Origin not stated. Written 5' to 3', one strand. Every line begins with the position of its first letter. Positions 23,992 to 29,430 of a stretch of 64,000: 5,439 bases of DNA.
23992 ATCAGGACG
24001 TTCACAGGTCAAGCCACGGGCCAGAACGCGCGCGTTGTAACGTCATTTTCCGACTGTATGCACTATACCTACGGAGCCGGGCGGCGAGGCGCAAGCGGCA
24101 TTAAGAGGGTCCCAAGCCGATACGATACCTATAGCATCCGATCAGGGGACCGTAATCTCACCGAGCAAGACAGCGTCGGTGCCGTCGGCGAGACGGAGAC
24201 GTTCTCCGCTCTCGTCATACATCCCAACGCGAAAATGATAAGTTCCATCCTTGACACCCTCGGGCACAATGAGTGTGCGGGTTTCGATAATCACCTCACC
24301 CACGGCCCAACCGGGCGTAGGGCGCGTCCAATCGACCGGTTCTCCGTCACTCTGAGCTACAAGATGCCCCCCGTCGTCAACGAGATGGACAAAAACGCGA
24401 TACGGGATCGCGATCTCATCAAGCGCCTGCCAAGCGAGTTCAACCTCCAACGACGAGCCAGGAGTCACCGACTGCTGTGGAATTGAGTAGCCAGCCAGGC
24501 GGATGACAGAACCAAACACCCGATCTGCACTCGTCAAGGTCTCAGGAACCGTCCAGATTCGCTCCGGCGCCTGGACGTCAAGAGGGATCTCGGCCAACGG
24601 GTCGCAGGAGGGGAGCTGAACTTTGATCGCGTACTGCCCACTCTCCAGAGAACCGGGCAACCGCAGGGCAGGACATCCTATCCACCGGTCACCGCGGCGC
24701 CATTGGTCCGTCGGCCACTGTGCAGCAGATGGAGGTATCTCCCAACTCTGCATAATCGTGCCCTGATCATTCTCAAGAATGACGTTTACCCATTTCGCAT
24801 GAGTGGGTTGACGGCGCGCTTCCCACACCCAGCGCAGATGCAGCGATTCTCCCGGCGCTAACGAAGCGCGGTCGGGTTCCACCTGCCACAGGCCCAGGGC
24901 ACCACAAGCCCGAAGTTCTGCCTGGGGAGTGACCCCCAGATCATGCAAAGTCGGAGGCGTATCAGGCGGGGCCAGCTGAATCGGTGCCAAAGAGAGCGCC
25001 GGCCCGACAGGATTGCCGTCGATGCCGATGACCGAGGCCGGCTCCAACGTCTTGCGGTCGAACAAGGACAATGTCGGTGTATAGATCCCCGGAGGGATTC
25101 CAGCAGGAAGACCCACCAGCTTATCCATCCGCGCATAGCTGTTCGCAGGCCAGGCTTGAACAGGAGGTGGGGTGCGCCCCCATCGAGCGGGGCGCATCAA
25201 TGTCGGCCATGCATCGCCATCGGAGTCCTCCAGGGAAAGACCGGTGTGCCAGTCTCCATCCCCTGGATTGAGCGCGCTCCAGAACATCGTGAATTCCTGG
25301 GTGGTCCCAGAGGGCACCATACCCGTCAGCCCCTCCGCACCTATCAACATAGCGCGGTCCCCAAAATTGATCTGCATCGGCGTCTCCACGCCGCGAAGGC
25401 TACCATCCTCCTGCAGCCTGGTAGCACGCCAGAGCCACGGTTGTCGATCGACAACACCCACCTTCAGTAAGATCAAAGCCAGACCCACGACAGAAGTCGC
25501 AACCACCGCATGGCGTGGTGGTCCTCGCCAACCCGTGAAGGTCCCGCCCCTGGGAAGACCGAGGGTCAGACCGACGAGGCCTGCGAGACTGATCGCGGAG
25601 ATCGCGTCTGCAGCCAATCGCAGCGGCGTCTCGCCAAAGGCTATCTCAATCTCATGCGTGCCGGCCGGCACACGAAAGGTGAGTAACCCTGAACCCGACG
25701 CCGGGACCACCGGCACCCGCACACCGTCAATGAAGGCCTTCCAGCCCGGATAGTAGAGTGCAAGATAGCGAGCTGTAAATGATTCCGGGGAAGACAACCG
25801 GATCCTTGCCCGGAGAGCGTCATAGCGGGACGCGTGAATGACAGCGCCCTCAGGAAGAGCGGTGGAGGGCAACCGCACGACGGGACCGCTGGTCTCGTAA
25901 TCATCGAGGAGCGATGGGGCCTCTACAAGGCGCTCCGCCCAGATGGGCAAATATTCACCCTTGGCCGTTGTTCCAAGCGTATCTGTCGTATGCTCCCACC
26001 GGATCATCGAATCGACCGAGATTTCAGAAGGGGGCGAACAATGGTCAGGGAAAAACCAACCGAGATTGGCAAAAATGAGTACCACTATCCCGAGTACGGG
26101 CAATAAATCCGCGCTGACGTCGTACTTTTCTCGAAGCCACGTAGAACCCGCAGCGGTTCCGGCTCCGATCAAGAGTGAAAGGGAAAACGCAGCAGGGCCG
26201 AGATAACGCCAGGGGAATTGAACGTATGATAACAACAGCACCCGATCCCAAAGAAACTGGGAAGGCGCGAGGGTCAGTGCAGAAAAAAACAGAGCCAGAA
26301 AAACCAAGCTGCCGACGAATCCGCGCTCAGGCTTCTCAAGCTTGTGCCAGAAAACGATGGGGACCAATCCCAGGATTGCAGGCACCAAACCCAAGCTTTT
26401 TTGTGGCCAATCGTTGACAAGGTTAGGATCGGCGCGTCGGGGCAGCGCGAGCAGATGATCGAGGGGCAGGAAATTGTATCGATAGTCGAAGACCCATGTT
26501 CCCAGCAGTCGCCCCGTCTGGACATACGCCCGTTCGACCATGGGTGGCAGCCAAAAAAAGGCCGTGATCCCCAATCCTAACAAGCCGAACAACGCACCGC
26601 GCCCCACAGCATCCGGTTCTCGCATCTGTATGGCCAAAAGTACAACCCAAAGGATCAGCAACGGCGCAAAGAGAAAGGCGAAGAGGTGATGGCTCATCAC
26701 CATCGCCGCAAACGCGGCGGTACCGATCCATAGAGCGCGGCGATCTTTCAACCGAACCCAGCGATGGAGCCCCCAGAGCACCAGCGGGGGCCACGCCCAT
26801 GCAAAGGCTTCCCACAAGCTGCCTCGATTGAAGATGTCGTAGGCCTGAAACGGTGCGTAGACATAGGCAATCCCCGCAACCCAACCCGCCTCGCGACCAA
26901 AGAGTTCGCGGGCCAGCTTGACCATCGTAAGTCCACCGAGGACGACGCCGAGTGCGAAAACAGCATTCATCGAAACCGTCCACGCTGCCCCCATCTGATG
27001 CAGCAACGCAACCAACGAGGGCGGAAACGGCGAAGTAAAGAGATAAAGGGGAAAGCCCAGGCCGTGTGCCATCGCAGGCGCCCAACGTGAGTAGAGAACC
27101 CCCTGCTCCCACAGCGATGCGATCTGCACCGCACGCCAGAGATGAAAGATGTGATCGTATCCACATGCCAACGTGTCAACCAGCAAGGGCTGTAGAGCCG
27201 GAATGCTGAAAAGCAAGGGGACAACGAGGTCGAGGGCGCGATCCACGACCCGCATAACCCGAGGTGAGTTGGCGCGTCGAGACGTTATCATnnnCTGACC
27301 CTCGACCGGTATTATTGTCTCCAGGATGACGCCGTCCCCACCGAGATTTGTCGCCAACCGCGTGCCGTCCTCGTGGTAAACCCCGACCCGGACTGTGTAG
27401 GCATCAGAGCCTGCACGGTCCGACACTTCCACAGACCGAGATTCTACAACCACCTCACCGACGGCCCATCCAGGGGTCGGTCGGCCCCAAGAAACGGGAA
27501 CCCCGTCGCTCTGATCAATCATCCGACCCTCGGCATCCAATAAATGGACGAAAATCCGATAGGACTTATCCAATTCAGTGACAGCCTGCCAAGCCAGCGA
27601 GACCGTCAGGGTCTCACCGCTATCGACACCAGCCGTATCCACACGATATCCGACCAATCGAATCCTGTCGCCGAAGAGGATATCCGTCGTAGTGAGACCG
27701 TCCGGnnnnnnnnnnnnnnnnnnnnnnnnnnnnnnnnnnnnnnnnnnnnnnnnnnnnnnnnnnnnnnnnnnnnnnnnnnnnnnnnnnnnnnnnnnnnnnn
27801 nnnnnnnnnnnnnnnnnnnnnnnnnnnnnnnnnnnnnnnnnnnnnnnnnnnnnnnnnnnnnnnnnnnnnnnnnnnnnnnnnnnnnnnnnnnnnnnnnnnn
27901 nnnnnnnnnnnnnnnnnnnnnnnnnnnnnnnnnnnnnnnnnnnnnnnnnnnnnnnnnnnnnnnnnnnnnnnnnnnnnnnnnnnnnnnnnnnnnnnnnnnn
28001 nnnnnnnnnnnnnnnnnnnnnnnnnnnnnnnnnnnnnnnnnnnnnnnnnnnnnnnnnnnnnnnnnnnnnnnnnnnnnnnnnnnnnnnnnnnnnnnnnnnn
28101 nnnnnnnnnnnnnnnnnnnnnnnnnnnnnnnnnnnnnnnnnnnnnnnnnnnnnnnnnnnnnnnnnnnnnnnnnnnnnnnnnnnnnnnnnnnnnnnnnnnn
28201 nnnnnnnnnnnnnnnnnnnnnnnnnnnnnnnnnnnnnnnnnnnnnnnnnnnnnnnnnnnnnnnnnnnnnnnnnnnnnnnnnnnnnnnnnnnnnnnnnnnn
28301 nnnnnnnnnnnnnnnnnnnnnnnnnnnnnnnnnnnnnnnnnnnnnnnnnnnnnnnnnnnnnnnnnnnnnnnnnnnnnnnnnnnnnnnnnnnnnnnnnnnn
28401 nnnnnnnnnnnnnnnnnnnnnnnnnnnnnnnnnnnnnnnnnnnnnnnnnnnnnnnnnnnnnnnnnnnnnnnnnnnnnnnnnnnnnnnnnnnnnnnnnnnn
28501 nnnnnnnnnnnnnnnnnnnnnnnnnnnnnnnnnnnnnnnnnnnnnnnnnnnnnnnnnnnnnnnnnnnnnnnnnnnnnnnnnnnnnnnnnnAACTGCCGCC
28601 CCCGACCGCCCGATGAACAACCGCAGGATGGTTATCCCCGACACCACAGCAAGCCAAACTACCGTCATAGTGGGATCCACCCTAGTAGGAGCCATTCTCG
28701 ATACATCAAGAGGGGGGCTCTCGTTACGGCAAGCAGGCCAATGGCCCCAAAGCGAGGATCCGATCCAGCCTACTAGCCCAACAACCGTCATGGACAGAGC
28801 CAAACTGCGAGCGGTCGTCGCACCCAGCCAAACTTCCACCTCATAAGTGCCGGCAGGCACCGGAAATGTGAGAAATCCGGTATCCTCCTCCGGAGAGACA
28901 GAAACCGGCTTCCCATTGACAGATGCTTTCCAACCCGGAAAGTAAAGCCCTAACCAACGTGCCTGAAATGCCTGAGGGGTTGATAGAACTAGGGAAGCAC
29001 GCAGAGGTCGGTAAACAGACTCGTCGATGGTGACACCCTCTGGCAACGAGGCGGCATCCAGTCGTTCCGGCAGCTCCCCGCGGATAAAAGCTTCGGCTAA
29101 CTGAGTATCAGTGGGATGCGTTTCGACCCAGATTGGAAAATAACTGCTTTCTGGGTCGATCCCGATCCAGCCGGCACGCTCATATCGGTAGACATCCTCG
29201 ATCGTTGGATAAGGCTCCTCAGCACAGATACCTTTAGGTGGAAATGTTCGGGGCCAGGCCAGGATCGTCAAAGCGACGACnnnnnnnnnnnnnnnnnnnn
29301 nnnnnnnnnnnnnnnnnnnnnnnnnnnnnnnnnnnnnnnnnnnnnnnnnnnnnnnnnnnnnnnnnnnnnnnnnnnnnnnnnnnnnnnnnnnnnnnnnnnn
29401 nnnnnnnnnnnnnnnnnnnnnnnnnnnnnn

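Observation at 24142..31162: Tandem giant GT-C-like membrane proteins with triple C-terminal beta-modules, coupled to a CDP-alcohol phosphatidyltransferase: candidate lipoglycan assembly system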

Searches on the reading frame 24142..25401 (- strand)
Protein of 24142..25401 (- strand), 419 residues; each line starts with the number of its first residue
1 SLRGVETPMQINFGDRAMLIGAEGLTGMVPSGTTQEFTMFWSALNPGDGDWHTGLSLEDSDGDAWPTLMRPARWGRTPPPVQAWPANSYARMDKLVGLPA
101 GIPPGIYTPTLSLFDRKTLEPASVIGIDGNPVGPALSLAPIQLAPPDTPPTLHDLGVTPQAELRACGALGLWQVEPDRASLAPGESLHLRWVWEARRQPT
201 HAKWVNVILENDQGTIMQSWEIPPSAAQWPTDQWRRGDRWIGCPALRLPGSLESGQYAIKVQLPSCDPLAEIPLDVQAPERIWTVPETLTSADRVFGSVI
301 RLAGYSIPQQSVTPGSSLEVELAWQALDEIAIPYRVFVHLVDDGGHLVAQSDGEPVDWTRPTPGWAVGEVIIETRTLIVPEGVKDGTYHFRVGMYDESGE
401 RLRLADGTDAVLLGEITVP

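Call 36: search_protein_families(library=pfam, proteins=[window:24142-25401:-], max_evalue=10)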
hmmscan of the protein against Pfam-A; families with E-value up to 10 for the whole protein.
window:24142-25401:- (419 aa): 2 families
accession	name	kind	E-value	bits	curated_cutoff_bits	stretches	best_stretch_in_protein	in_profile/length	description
PF15418.12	DUF4625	-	0.022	15.5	27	1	375-401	95-121/131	Domain of unknown function (DUF4625)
PF16158.11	N_BRCA1_IG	-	0.11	13.5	28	1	34-65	11-42/108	Ig-like domain from next to BRCA1 gene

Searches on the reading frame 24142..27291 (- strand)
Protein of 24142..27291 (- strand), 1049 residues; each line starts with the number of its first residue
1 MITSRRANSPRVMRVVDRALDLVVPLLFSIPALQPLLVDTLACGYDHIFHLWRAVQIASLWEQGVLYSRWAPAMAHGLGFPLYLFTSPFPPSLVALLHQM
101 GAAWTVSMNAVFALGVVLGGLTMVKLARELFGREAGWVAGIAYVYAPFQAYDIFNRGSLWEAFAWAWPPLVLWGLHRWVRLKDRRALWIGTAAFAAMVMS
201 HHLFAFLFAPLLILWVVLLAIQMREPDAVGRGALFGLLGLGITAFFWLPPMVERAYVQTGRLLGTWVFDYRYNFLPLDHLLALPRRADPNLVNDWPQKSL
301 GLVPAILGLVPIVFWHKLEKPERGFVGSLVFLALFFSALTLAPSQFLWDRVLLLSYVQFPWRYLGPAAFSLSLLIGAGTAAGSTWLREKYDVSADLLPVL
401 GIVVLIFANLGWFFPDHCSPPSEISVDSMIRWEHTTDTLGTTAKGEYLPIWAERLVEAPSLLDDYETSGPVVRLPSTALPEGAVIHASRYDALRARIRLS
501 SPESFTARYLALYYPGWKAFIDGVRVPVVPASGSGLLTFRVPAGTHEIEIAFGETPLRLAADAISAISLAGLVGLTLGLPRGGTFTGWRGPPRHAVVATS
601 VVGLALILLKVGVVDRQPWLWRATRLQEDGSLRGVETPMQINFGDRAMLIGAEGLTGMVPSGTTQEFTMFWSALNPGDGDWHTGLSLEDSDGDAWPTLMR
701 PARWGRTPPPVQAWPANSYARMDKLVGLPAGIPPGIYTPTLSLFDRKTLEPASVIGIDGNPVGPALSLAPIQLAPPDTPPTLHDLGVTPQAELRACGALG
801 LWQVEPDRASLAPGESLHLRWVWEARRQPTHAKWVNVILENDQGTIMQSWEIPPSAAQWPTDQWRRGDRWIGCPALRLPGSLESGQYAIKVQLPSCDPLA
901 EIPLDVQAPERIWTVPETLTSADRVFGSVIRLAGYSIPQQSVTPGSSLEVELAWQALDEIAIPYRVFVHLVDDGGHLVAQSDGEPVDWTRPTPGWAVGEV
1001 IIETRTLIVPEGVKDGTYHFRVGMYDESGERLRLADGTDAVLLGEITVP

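Call 6: search_protein_families(library=pfam, proteins=[window:24142-27291:-], max_evalue=0.1)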
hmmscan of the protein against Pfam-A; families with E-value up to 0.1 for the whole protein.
window:24142-27291:- (1049 aa): 3 families
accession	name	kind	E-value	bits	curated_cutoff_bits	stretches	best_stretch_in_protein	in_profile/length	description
PF09586.16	YfhO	-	1.3e-13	50.7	28.5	2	83-413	71-385/835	Bacterial membrane protein YfhO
PF10131.15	PTPS_related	-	0.0013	17.7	26.4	1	88-338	6-245/621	6-pyruvoyl-tetrahydropterin synthase related domain; membrane protein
PF13231.12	PMT_2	-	0.0099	16.5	26.1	1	88-219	4-132/160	Dolichyl-phosphate-mannose-protein mannosyltransferase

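Call 7: search_protein_families(library=ncbifam, proteins=[window:24142-27291:-], max_evalue=0.1)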
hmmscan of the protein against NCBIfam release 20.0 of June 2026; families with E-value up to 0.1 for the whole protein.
window:24142-27291:- (1049 aa): 1 family
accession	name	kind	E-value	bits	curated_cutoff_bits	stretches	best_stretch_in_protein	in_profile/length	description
NF047589.1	GlcsyltransPgfM1Strep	equivalog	0.014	13.5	1400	1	513-573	890-948/955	glycosyltransferase PgfM1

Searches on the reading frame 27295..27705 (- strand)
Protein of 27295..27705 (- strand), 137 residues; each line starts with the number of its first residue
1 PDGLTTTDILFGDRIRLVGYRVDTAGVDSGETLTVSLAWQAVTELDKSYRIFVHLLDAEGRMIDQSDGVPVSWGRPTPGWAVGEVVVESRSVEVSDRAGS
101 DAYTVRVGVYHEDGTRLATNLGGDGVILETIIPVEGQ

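Call 60: search_protein_representatives(protein=window:27295-27705:-)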
Query: 137 residues. Proteins with E-value up to 0.001 (for the whole library): 15396; up to 1e-10: 6318; up to 1e-30: 211. The best 150 are listed.
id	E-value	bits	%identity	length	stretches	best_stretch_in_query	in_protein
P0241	9.5e-45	168.3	36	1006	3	12-118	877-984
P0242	9.7e-45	168.3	34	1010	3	8-117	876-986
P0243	3.3e-44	166.6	36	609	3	9-112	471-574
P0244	6.1e-44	165.7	32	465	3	7-132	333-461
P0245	1.5e-42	161.2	33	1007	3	7-119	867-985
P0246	1.3e-41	158.1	35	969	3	10-117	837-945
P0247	2.2e-41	157.4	36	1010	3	11-131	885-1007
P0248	2.2e-41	157.4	33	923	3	9-118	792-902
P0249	2.8e-41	157.1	35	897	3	9-132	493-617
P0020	3.4e-41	156.8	36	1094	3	1-128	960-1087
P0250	1.4e-40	154.8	33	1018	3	9-128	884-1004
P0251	1.8e-40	154.5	33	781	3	25-111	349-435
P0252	1.9e-40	154.4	31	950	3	11-131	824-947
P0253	7.0e-40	152.5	32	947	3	9-117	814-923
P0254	7.7e-40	152.4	36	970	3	11-112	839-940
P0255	9.1e-40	152.2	29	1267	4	11-115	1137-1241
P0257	2.5e-39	150.8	32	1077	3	4-111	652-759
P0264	1.0e-37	145.6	35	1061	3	11-117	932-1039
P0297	2.7e-35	137.7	38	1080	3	12-111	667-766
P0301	4.1e-35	137.1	38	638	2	9-135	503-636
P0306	8.7e-35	136.0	36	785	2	13-113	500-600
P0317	2.9e-34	134.3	32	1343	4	11-117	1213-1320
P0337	2.0e-33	131.6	37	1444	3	30-131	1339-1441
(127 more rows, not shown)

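Call 62: search_protein_families(library=pfam, alignment_id=A3, max_evalue=0.001)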
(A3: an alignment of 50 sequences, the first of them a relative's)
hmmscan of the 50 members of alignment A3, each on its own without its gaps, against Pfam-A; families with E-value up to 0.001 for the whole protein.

A. member 1, P0241 (1006 aa): 1 family
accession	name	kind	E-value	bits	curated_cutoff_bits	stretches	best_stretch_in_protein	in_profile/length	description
PF13231.12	PMT_2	-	2.3e-21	77.1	26.1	1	79-232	4-155/160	Dolichyl-phosphate-mannose-protein mannosyltransferase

B. families by the number of members that match (of 50 scanned): 11 families
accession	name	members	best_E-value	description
PF13231.12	PMT_2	22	2.3e-21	Dolichyl-phosphate-mannose-protein mannosyltransferase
PF10131.15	PTPS_related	6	5.8e-20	6-pyruvoyl-tetrahydropterin synthase related domain; membrane protein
PF02366.24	PMT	5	1.2e-15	Dolichyl-phosphate-mannose-protein mannosyltransferase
PF11028.14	TMEM260-like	4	2.2e-35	Protein O-mannosyl-transferase TMEM260-like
PF09913.15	DUF2142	1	2.5e-06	Predicted membrane protein (DUF2142)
PF21226.3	MalQ_N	1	2.8e-05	MalQ N-terminal beta sandwich domain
PF16116.10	DUF4832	1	7.6e-05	Domain of unknown function (DUF4832)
PF01835.25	MG2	1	0.00016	MG2 domain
PF10633.15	NPCBM_assoc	1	0.00063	NPCBM-associated, NEW3 domain of alpha-galactosidase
PF02221.20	E1_DerP2_DerF2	1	0.00088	ML domain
PF09586.16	YfhO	1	0.00091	Bacterial membrane protein YfhO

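Call 63: list_cluster_members(proteins=[P0241, P0242, P0245, P0255, P0257, P0297, P0317, P0337, P0301, P0306])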
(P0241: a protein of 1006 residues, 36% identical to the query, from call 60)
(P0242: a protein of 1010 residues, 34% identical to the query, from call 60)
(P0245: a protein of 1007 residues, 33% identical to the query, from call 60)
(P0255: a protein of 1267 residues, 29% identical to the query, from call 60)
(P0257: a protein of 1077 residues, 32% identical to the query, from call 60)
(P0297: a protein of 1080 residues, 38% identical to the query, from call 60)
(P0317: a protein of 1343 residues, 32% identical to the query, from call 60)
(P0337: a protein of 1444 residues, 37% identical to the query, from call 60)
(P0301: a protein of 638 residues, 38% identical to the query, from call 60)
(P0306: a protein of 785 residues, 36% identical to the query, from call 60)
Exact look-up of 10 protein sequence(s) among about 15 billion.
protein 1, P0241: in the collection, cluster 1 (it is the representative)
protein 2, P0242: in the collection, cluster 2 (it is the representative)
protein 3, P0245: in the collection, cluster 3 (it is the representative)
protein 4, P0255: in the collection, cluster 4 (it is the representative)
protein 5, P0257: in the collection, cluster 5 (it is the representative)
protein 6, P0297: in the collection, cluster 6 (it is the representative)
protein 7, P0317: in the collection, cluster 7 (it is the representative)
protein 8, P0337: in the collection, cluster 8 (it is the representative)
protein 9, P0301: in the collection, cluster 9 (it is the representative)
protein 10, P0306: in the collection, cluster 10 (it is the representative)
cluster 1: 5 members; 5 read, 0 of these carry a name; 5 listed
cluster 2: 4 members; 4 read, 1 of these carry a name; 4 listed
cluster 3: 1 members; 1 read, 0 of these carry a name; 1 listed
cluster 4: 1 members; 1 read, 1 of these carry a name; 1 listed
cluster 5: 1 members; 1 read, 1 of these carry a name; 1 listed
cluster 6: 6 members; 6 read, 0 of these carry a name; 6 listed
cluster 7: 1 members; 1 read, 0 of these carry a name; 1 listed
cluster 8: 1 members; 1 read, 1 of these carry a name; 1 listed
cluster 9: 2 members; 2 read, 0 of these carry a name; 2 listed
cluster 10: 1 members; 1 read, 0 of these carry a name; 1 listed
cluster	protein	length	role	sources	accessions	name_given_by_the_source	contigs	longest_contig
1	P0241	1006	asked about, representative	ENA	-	-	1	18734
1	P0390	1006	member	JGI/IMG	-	-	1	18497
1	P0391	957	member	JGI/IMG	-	-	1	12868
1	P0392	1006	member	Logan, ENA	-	-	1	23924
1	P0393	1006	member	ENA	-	-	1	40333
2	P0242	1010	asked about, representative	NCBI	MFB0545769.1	MAG: ArnT family glycosyltransferase [Anaerolineae bacterium]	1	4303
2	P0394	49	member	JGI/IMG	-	-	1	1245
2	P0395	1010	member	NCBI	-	-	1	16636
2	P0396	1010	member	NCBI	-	-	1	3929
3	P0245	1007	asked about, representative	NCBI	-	-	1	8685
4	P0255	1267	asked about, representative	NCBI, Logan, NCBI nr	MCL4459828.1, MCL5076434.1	MAG: glycosyltransferase family 39 protein [Chloroflexi bacterium] | glycosyltransferase family 39 protein [Chloroflexota bacterium]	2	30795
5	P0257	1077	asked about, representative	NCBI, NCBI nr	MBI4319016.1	MAG: DUF2723 domain-containing protein [Chloroflexi bacterium] | DUF2723 domain-containing protein [Chloroflexota bacterium]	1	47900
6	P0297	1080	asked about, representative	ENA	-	-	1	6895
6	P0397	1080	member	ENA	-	-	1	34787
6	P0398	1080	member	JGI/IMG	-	-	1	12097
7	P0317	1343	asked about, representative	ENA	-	-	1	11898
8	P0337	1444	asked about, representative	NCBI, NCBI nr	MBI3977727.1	MAG: hypothetical protein HY331_06035 [Chloroflexi bacterium] | hypothetical protein [Chloroflexota bacterium]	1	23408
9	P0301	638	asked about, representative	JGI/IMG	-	-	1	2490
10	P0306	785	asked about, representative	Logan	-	-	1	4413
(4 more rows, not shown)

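Call 81: predict_structure(alignment_id=A4)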
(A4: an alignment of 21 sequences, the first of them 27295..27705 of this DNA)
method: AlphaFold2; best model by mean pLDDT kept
length: 137 residues; sequences in the alignment: 21
mean_pLDDT: 89.6   pTM: 0.85
mean pLDDT of the five models: 89.6, 87.6, 87.5, 86.6, 86.5
residues with pLDDT >= 90: 93; 70-90: 31; 50-70: 13; < 50: 0
segments of 3 or more residues with pLDDT < 50: none
pLDDT, mean of each block of 10 residues (from residue 1): 94 97 88 95 89 96 93 65 92 80 95 95 97 76
secondary structure, 60 per line:
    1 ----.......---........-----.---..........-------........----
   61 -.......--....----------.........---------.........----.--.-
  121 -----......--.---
elements in order: E5-11 E15-22 E32-41 E49-56 E62-68 H71-74 E85-93 E103-111 E126-131

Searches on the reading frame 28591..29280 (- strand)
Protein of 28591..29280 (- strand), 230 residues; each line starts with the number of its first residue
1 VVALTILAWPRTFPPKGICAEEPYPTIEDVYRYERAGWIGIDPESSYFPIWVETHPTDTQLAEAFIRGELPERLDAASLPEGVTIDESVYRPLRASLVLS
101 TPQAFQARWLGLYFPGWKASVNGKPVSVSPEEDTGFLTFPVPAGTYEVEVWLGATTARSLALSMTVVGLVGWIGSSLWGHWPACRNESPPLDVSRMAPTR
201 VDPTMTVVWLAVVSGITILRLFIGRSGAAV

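Call 36: search_protein_families(library=pfam, proteins=[window:28591-29280:-], max_evalue=10)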
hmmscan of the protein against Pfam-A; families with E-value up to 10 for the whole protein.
window:28591-29280:- (230 aa): 1 family
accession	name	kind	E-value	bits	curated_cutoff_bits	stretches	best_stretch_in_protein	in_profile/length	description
PF09586.16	YfhO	-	0.012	14.5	28.5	1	113-149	785-820/835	Bacterial membrane protein YfhO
